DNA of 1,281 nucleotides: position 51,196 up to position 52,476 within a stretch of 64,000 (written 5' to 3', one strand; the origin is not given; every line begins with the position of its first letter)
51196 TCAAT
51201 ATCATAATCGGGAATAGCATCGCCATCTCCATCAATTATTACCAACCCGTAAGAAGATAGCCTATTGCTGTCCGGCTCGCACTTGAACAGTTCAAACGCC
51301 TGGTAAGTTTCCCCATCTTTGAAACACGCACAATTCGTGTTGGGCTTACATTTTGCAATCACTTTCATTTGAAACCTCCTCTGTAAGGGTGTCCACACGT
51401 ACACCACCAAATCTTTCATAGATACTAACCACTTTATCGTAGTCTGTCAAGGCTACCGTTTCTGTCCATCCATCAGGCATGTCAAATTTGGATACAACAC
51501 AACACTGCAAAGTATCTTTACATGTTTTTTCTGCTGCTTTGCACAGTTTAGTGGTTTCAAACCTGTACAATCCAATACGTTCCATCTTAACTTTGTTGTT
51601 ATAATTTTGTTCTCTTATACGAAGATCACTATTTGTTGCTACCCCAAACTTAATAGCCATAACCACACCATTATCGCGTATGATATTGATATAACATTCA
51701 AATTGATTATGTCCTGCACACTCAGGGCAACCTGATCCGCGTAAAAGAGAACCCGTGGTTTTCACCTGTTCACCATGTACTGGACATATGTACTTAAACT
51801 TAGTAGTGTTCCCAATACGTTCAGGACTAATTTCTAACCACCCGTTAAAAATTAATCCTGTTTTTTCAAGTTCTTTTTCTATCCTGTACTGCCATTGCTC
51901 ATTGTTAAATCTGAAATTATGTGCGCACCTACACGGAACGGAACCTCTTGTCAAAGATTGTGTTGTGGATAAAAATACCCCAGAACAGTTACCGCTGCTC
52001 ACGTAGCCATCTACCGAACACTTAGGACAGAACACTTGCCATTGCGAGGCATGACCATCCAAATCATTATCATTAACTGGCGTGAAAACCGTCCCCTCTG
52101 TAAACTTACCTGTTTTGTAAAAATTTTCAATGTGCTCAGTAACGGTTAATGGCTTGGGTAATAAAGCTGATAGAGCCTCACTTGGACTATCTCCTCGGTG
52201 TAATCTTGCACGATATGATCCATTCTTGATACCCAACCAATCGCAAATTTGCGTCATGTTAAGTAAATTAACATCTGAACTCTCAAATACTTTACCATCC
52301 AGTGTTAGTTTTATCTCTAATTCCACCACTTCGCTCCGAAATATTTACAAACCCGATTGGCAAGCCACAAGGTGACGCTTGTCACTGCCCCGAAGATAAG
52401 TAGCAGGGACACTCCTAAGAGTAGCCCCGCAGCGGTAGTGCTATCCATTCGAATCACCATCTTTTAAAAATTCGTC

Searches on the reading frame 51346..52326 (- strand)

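Call 38: search_protein_families(library=pfam, proteins=[window:51346-52326:-], max_evalue=0.001)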
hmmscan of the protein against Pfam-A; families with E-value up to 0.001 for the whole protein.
window:51346-52326:- (326 aa): 1 family
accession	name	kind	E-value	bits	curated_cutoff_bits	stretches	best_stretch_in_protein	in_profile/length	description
PF21817.3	CapR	-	6.1e-21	74.8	24.2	2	68-135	3-67/67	CapR homology domain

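Call 63: search_protein_families(library=phrogs, proteins=[window:51346-52326:-], max_evalue=0.001)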
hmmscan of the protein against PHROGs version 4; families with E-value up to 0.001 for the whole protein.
window:51346-52326:- (326 aa): 3 families
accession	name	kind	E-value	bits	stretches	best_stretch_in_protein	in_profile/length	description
phrog_681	-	DNA, RNA and nucleotide metabolism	3e-49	169.1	1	68-319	308-550/576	endonuclease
phrog_559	-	DNA, RNA and nucleotide metabolism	5.1e-07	29.8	1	113-216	218-317/607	HNH endonuclease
phrog_25806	-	unknown function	0.00035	21.2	1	209-304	88-184/186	-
